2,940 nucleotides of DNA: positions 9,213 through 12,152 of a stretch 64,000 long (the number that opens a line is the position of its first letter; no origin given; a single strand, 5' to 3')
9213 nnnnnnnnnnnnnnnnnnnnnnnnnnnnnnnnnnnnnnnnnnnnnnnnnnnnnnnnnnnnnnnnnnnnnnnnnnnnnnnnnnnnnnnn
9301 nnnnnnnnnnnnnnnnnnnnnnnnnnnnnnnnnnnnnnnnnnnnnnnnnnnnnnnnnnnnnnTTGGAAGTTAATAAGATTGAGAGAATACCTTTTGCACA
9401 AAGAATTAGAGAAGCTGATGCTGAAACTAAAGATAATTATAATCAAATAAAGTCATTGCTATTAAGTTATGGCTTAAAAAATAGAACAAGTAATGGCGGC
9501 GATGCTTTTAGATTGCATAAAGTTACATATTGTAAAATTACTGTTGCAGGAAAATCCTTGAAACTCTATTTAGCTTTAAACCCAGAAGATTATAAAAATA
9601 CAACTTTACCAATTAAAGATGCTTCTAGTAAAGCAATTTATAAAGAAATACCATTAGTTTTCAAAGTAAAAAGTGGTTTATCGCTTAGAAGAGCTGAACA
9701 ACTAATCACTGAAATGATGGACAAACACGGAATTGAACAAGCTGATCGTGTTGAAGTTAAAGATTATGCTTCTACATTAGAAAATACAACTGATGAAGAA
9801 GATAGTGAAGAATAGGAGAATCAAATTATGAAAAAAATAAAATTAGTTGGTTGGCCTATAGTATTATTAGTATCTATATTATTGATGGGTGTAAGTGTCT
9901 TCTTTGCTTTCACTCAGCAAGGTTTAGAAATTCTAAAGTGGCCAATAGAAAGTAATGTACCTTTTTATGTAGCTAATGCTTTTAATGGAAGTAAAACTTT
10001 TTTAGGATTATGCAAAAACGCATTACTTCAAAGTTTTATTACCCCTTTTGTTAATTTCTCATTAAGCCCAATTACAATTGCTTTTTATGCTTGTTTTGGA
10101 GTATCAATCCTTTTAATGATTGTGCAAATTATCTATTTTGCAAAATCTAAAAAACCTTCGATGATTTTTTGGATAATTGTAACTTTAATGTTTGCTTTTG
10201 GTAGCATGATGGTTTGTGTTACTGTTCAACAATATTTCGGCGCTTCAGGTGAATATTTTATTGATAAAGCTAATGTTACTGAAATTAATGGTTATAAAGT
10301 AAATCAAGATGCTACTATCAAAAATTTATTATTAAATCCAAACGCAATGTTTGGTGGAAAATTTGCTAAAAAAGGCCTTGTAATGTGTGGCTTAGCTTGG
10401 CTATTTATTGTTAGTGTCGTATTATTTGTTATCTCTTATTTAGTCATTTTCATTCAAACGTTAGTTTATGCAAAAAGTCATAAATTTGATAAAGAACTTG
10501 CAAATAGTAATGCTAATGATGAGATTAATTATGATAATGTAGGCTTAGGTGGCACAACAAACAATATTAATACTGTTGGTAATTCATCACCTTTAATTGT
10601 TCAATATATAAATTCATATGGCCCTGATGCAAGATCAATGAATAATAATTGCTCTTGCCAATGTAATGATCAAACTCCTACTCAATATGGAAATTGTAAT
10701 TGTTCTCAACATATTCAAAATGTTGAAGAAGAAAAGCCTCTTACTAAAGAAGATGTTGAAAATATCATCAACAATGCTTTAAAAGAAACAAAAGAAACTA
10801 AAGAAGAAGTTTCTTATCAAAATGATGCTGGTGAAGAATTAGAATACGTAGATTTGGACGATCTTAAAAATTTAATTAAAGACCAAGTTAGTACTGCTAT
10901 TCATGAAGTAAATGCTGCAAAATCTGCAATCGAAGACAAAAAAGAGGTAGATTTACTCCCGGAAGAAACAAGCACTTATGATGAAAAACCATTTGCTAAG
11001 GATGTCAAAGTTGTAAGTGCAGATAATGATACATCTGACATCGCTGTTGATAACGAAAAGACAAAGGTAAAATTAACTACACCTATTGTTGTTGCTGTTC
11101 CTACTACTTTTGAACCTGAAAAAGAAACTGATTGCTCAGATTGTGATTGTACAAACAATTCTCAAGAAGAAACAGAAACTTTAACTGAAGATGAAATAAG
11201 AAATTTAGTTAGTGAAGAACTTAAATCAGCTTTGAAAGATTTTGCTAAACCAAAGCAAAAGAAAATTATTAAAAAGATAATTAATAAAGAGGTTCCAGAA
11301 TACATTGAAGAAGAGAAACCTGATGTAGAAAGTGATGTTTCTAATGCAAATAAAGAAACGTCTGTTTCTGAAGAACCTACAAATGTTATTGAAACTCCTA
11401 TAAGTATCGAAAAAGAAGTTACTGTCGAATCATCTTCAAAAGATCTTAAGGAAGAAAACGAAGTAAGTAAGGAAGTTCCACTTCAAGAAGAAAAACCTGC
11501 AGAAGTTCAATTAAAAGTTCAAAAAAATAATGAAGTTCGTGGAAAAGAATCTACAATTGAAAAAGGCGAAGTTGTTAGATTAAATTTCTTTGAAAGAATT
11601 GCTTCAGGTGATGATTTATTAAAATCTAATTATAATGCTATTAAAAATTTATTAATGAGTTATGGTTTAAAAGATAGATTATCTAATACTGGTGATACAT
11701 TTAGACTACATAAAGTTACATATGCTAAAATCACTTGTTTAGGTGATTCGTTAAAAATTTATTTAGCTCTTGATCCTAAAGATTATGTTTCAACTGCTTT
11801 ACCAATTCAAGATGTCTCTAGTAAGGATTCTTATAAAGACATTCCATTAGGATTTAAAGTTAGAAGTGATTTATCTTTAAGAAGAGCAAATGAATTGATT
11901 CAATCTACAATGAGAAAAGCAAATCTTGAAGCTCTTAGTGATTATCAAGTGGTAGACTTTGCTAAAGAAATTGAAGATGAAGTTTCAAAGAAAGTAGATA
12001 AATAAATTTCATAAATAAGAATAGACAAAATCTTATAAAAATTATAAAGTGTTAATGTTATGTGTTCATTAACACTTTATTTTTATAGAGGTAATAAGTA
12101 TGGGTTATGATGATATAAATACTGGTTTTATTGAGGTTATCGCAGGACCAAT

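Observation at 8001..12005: Tandem paralogous membrane proteins sharing a novel conserved C-terminal domain, separated from the membrane anchor by long acidic linkers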

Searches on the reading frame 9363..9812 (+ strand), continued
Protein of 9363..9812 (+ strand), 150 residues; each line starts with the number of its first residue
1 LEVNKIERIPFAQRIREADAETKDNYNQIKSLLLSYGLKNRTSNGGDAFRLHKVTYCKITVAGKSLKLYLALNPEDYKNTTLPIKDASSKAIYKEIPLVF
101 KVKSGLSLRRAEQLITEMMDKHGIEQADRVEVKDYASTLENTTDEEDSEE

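Call 35: search_protein_families(library=pfam, proteins=[L084:231-1136:+, L084:1878-2687:+, L084:2716-4149:+, L084:4309-5394:+, L084:5400-6464:+, L084:6467-7993:+, L084:8001-9500:+, L084:11180-12466:+], max_evalue=0.1)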
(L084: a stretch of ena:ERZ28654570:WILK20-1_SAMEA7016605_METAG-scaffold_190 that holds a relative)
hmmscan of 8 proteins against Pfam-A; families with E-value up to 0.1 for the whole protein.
L084:231-1136:+ (302 aa): 0 families

L084:1878-2687:+ (270 aa): 1 family
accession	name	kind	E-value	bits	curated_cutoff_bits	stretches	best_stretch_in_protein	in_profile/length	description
PF23061.1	CUB_M02D8_5_2nd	-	0.012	16.3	30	1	151-198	36-85/114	M02D8_5-like, second CUB domain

L084:2716-4149:+ (478 aa): 1 family
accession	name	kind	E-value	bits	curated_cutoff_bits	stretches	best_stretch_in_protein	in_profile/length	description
PF03173.19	CHB_HEX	-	0.052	13.7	25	0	36-124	28-114/160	Putative carbohydrate binding domain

L084:4309-5394:+ (362 aa): 0 families

L084:5400-6464:+ (355 aa): 0 families

L084:6467-7993:+ (509 aa): 4 families
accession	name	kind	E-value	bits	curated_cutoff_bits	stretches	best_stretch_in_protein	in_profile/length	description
PF07728.20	AAA_5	-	0.00074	20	22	1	215-365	2-138/139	AAA domain (dynein-related subfamily)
PF13401.12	AAA_22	-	0.0037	18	27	1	213-308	6-108/130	AAA domain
PF17561.7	TssO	-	0.021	15.5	29.2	0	63-137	11-80/148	Type VI secretion system, TssO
PF13481.12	AAA_25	-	0.048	13.7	27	1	199-232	19-53/195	AAA domain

L084:8001-9500:+ (500 aa): 2 families
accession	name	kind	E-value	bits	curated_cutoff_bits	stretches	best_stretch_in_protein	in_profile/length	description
PF04328.18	Sel_put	-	0.036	14.6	25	0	344-376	21-52/61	Selenoprotein, putative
PF08287.16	DASH_Spc19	-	0.049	14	26.3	1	382-432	61-111/155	Spc19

L084:11180-12466:+ (429 aa): 5 families
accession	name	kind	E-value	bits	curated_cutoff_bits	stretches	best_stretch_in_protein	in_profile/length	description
PF18107.7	HTH_ABP1_N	-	0.032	14.3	22.5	0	344-358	7-21/61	Fission yeast centromere protein N-terminal domain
PF13175.12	AAA_15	-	0.035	14.1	32.1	1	89-396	70-265/374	AAA ATPase domain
PF10867.13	DUF2664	-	0.04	14.8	22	0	382-404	45-67/89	Protein of unknown function (DUF2664)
PF02501.22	T2SSI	-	0.061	13.9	25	0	350-389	1-38/80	Type II secretion system (T2SS), protein I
PF07879.16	PHB_acc_N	-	0.096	13.2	25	0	342-364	37-59/61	PHB/PHA accumulation regulator DNA-binding domain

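Call 36: search_protein_families(library=padloc, proteins=[L084:2716-4149:+, L084:4309-5394:+, L084:5400-6464:+, L084:6467-7993:+, L084:8001-11180:+, L084:11180-12466:+, P0041, P0048], max_evalue=0.1)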
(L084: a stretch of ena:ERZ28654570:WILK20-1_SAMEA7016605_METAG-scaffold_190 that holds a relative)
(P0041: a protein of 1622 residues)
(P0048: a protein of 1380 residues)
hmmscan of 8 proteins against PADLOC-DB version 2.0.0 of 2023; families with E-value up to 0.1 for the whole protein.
L084:2716-4149:+ (478 aa): 0 families

L084:4309-5394:+ (362 aa): 0 families

L084:5400-6464:+ (355 aa): 1 family
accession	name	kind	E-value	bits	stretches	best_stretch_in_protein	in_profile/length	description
PDLC01478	Cmr3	-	0.028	12.1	1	156-226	38-102/258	"CAS-III-B,CAS-III-C; effector_G5"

L084:6467-7993:+ (509 aa): 2 families
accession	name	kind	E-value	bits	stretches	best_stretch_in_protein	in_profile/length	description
PDLC04547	PDC-M26A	-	8.8e-38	128.3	2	193-314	313-435/724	-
PDLC03859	LmuB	-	0.0044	14.3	1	212-257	24-57/611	-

L084:8001-11180:+ (1060 aa): 1 family
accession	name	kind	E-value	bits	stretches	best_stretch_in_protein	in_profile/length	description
PDLC03480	REase_II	-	0.00028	18.6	0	766-816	163-212/249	Type II restriction enzyme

L084:11180-12466:+ (429 aa): 0 families

P0041 (1622 aa): 1 family
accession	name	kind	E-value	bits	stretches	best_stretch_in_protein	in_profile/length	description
PDLC02669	DndE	-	9e-09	33.2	0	655-696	34-75/128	DndE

P0048 (1380 aa): 4 families
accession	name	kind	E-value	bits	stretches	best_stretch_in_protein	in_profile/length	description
PDLC04946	PDC-S18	-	3.5e-25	86.8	4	465-585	203-325/365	-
PDLC04945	PDC-S18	-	1.2e-19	68.8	4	474-577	194-298/302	-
PDLC01083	Csx21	-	0.015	13.7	0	465-496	45-76/100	Unknown function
PDLC04550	PDC-M26B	-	0.024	10.8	1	106-220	166-266/855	-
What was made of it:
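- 9375..9755 (+): A: C-terminal basic alpha/beta domain (aa 459-585; pI 9.5), followed by an acidic tail to 9812. PADLOC PDC-S18 gives E 4e-7 (call 36).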

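Call 39: search_dna_similar(query=window:9381-9779:+, collection=phages, mode=protein, max_evalue=0.01)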
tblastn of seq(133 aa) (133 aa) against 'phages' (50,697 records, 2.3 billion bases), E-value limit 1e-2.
No match.

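Call 40: search_dna_similar(query=window:9381-9779:+, collection=plasmids, mode=protein, max_evalue=0.01)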
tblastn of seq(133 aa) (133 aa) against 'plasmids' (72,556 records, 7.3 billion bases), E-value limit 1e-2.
No match.

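Call 46: find_encoding_contigs(protein=P0059, flank=7000, max_places=2)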
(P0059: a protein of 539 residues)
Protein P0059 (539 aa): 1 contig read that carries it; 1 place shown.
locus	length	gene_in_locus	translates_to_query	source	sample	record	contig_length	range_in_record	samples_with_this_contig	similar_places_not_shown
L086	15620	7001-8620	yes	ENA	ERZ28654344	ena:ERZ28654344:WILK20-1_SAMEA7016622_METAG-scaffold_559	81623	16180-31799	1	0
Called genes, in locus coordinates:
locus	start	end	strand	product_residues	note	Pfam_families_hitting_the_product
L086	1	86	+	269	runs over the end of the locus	PF02457:DAC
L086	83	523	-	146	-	-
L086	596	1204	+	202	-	PF12535:Nudix_N, PF00293:NUDIX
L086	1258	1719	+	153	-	PF06271:RDD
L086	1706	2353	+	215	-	-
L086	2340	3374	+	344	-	-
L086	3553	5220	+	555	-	PF00749:tRNA-synt_1c, PF19269:Anticodon_2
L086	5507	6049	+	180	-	-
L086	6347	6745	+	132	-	-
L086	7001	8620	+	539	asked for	-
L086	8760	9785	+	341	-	PF01595:CNNM, PF00571:CBS (weak)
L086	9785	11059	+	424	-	PF01595:CNNM, PF00571:CBS, PF03471:CorC_HlyC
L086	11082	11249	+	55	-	-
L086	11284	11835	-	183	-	PF00625:Guanylate_kin, PF13189:Cytidylate_kin2 (weak), PF13238:AAA_18 (weak)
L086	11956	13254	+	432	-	PF03952:Enolase_N, PF00113:Enolase_C, PF07476:MAAL_C (weak)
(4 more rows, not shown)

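Call 47: find_encoding_contigs(protein=P0175, flank=7000, max_places=2)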
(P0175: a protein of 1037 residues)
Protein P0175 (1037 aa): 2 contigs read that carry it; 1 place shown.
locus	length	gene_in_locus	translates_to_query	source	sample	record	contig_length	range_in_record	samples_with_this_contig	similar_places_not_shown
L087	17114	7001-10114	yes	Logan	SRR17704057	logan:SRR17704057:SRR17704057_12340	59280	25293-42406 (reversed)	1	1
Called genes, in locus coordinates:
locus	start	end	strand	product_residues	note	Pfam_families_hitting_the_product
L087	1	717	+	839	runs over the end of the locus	PF02687:FtsX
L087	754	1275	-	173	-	PF00156:Pribosyltran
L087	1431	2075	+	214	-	PF14681:UPRTase, PF00156:Pribosyltran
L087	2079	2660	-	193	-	PF00156:Pribosyltran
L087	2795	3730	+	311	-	PF13793:Pribosyltran_N, PF00156:Pribosyltran, PF14572:Pribosyl_synth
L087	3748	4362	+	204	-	PF12464:Mac, PF00132:Hexapep, PF14602:Hexapep_2 (weak)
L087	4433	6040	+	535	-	PF06418:CTP_synth_N, PF00117:GATase, PF07722:Peptidase_C26 (faint)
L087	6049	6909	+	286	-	PF00781:DAGK_cat, PF19279:YegS_C (faint)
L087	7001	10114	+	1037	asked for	-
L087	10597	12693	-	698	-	-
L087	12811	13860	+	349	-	PF01595:CNNM, PF00571:CBS (weak)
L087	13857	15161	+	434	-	PF01595:CNNM, PF00571:CBS (weak), PF03471:CorC_HlyC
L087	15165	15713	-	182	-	PF00625:Guanylate_kin, PF13238:AAA_18 (weak)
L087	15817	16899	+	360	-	-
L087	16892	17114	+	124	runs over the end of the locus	-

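Call 48: find_encoding_contigs(protein=P0198, flank=7000, max_places=2)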
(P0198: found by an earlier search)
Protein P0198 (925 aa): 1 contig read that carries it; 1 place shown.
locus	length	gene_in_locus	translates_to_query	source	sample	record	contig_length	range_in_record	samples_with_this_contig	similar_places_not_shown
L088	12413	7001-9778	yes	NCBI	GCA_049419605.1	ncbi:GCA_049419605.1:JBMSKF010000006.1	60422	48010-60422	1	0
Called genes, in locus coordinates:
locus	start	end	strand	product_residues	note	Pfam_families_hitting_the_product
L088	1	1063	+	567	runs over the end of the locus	PF00128:Alpha-amylase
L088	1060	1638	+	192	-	PF13556:HTH_30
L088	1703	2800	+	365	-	PF02463:SMC_N (faint), PF03215:Rad17 (weak), PF00005:ABC_tran, PF13304:AAA_21 (faint), PF17912:OB_MalK, PF08402:TOBE_2 (faint)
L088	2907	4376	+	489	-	PF02446:Glyco_hydro_77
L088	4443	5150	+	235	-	PF01048:PNP_UDP_1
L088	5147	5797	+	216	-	-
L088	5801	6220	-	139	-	-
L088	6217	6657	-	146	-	PF04397:LytTR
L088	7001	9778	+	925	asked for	-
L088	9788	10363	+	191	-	PF00265:TK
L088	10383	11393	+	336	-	PF01595:CNNM, PF00571:CBS (weak)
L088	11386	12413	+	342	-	PF01595:CNNM, PF00571:CBS (weak)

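Call 60: search_protein_families(library=padloc, proteins=[P0052, P0055, P0058, P0066, P0077, P0078, P0082, P0119, P0121], max_evalue=0.001)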
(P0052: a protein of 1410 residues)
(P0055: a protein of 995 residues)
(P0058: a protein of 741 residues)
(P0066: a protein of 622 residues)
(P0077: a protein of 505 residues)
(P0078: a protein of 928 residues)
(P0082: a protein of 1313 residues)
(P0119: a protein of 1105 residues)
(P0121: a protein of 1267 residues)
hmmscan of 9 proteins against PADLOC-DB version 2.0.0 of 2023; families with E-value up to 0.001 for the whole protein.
P0052 (1410 aa): 1 family
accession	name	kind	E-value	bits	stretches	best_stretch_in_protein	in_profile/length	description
PDLC04946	PDC-S18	-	1.5e-10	38.7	1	1254-1394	193-330/365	-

P0055 (995 aa): 2 families
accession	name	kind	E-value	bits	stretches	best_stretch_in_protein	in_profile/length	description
PDLC04946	PDC-S18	-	7.2e-17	59.4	3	494-613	204-325/365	-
PDLC04945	PDC-S18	-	8.3e-16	56.2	1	502-608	194-301/302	-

P0058 (741 aa): 1 family
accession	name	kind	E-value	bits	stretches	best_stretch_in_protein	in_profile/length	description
PDLC04946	PDC-S18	-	1.1e-11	42.3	2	127-255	202-332/365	-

P0066 (622 aa): 2 families
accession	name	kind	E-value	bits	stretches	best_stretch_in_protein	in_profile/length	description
PDLC04946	PDC-S18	-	1.1e-16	58.8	2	454-601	173-323/365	-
PDLC04945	PDC-S18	-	1.1e-08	32.8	0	153-217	233-297/302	-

P0077 (505 aa): 2 families
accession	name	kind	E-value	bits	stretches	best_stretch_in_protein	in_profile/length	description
PDLC04946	PDC-S18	-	1.9e-07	28.4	0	378-500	200-324/365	-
PDLC04945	PDC-S18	-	6.9e-06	23.6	0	372-495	176-300/302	-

P0078 (928 aa): 3 families
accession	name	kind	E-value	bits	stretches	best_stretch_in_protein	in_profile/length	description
PDLC04946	PDC-S18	-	5.7e-27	92.7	3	565-687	203-327/365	-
PDLC04945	PDC-S18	-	1.9e-25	87.8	3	574-677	194-298/302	-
PDLC04061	PD-T4-6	-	0.00016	19.3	1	13-139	358-480/510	-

P0082 (1313 aa): 2 families
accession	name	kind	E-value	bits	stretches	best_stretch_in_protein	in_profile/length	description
PDLC04945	PDC-S18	-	1.6e-17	61.8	2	623-723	199-300/302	-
PDLC04946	PDC-S18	-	6.7e-15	53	0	616-737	210-333/365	-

P0119 (1105 aa): 1 family
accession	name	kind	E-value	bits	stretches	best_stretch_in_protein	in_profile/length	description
PDLC05079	PDC-S73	-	3.6e-05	20.7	0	839-1005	588-750/752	-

P0121 (1267 aa): 0 families
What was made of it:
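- On PADLOC PDC-S18: The same partial coverage is seen in relatives (call 60).
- Closest known: PADLOC phage-defence candidate PDC-S18. Same: The E-value is 4e-7 for A, 1e-4 for B and down to 6e-27 for multi-copy relatives (calls 36, 60).
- The domain forms the C-terminal half of the PADLOC candidate PDC-S18 (calls 36, 60). Other family members match PDC-S18 at up to E 6e-27 (call 60). Only the C-terminal half of the PDC-S18 model is matched, positions about 175-330 of 365 (calls 36, 60).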

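Call 76: find_related_loci(query=A1, collection=viral_contigs, flank=5000)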
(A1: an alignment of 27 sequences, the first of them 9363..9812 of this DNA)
Query A1 (150 aa) in viral_contigs; peptide patterns used: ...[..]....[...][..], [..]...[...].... (x = any residue, [..] = any of these).
18 stretches matched a pattern, but none encodes a relative of the query by tblastn (E <= 1e-3).

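Call 84: find_encoding_contigs(protein=P0201, flank=6000, max_places=2)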
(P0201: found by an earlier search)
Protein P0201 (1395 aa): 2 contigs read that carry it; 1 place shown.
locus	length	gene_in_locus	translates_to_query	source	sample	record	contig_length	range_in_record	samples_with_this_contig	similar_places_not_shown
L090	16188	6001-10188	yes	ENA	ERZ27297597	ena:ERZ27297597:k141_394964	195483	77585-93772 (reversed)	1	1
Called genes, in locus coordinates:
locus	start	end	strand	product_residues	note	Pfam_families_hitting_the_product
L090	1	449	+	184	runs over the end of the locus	PF01966:HD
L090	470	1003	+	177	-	PF00293:NUDIX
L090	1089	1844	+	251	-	PF00563:EAL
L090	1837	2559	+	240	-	-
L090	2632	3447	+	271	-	-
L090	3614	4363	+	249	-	-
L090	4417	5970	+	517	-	-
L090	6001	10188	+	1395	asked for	PF09823:DUF2357, PF02095:Extensin_1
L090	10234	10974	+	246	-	-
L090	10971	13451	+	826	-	PF00990:GGDEF, PF00563:EAL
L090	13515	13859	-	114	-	PF01187:MIF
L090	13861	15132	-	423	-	PF08245:Mur_ligase_M, PF02875:Mur_ligase_C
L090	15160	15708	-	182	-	PF12822:ECF_trnsprt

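Call 85: find_encoding_contigs(protein=P0041, flank=6000, max_places=2)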
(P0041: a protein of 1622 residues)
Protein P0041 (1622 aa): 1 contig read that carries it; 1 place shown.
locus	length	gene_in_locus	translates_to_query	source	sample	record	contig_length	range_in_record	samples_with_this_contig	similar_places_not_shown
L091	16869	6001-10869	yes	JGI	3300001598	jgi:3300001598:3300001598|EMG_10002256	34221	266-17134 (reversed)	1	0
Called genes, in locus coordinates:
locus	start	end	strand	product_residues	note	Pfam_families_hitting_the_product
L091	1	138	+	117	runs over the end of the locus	-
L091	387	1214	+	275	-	-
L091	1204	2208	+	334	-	-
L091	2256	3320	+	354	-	-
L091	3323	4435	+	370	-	-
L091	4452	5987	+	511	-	PF07728:AAA_5 (faint)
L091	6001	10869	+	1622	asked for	-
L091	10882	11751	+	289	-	-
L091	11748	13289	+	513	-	PF00563:EAL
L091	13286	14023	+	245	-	PF01048:PNP_UDP_1 (weak)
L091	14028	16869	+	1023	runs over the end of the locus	PF00563:EAL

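Call 86: search_protein_families(library=padloc, proteins=[L090:4417-5967:+, L091:4452-5984:+, L090:6001-7400:+, L091:6001-7400:+, L090:10234-10971:+, L091:10882-11748:+], max_evalue=0.01)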
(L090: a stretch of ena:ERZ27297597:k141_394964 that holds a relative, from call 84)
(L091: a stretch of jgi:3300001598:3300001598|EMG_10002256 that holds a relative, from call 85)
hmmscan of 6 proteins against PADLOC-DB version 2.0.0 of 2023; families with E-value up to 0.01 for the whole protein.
L090:4417-5967:+ (517 aa): 3 families
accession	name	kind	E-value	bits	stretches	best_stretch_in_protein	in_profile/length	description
PDLC04547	PDC-M26A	-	2.7e-36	123.4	2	200-320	312-433/724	-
PDLC03838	DolB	-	0.0069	13.7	0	222-308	168-246/375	-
PDLC02350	AbiO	-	0.0071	13.2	0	213-300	191-266/468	AbiO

L091:4452-5984:+ (511 aa): 1 family
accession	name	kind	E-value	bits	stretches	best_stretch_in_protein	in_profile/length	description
PDLC04547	PDC-M26A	-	3.3e-38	129.7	2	194-314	312-433/724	-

L090:6001-7400:+ (466 aa): 1 family
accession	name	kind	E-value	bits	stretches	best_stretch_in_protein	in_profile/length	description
PDLC04550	PDC-M26B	-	0.0063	12.8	0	106-220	166-266/855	-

L091:6001-7400:+ (466 aa): 0 families

L090:10234-10971:+ (246 aa): 0 families

L091:10882-11748:+ (289 aa): 0 families
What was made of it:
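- Array proteins sit next to McrB-like PDC-M26A ATPases in three loci (calls 36, 86).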

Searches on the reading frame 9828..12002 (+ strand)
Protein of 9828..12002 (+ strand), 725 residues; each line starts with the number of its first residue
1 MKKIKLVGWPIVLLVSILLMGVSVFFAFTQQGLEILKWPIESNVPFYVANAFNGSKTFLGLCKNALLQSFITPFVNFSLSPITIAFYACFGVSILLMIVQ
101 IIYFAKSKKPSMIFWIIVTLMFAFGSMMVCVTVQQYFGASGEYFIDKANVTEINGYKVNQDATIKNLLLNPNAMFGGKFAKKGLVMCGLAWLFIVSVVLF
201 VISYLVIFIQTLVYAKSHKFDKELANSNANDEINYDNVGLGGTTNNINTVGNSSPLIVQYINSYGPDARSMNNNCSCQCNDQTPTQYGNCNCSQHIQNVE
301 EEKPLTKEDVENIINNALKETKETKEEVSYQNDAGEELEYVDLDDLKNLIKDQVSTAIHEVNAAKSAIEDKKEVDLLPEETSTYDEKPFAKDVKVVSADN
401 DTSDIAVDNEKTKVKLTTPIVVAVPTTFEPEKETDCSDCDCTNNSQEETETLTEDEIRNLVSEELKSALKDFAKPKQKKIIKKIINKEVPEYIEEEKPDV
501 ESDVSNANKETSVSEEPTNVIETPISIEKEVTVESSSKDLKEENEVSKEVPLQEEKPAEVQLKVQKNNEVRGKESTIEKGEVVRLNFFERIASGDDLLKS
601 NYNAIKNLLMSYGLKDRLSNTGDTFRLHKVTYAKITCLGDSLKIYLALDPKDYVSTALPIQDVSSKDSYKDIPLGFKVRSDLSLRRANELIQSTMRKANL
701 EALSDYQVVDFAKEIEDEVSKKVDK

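Call 4: search_protein_families(library=pfam, proteins=[window:9828-12002:+], max_evalue=1)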
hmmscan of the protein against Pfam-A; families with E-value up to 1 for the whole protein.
window:9828-12002:+ (725 aa): 2 families
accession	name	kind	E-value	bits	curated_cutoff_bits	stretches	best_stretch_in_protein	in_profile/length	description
PF13567.11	DUF4131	-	0.076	13.1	31.6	1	87-160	6-75/165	Domain of unknown function (DUF4131)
PF06024.17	Orf78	-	0.35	11.6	29.4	1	180-211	59-90/101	Orf78 (ac78)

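Call 5: search_protein_families(library=ncbifam, proteins=[window:9828-12002:+], max_evalue=1)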
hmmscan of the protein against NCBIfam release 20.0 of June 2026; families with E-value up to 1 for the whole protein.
window:9828-12002:+ (725 aa): 0 families

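Call 36: search_protein_families(library=padloc, proteins=[window:9828-12002:+], max_evalue=0.1)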
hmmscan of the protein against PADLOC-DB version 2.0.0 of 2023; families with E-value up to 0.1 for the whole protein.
window:9828-12002:+ (725 aa): 2 families
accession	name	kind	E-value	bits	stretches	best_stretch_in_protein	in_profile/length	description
PDLC04946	PDC-S18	-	0.00013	19.2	1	575-704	197-329/365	-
PDLC04592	PDC-M34B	-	0.025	12.3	1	307-354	90-138/192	-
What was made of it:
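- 11565..11945 (+): B: C-terminal basic alpha/beta domain (aa 580-706; pI 9.0). PADLOC PDC-S18 gives E 1e-4 (call 36).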
